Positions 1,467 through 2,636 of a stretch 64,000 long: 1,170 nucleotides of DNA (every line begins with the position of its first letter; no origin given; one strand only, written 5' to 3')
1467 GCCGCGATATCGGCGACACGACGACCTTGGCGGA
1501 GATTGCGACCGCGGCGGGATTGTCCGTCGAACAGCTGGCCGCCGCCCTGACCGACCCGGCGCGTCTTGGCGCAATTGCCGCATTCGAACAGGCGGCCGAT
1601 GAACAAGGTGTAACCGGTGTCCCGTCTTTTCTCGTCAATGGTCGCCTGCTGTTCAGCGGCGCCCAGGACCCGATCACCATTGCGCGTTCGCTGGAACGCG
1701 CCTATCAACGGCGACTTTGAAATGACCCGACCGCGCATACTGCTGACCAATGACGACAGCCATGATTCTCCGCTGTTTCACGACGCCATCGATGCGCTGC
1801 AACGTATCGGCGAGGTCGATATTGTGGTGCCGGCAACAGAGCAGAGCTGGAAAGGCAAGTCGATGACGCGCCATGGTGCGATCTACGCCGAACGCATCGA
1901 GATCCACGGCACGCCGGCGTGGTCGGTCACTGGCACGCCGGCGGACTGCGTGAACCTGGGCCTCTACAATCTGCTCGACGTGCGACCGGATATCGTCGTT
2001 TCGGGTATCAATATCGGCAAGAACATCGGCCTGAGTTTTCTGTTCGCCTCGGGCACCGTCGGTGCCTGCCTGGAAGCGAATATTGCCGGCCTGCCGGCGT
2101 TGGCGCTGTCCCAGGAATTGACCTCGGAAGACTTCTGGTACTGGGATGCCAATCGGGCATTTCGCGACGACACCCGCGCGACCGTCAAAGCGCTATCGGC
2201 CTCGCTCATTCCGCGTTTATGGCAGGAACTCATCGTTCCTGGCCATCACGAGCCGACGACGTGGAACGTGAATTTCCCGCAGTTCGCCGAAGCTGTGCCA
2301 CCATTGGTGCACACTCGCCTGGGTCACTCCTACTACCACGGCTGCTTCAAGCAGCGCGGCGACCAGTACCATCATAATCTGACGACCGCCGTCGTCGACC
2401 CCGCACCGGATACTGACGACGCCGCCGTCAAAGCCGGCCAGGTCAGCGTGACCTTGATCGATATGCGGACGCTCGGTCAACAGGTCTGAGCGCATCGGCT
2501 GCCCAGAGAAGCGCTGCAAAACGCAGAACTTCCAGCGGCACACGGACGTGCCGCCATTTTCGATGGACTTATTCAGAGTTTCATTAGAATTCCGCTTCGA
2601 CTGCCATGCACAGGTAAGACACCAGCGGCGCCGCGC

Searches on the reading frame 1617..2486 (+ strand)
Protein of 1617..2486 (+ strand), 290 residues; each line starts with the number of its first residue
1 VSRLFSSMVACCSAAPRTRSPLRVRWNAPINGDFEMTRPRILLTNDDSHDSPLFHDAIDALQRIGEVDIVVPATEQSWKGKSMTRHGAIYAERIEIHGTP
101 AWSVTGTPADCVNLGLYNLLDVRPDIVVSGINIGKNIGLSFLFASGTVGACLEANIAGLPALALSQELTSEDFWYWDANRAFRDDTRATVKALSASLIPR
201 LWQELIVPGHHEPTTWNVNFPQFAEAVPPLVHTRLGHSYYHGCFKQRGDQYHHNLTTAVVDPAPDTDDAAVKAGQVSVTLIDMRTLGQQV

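Call 82: search_protein_families(library=pfam, proteins=[window:1617-2486:+], max_evalue=0.001)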
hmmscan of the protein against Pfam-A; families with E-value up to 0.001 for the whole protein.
window:1617-2486:+ (290 aa): 1 family
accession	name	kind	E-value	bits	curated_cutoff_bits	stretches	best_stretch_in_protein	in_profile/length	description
PF01975.23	SurE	-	5.1e-45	154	22.1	1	41-240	1-187/189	Survival protein SurE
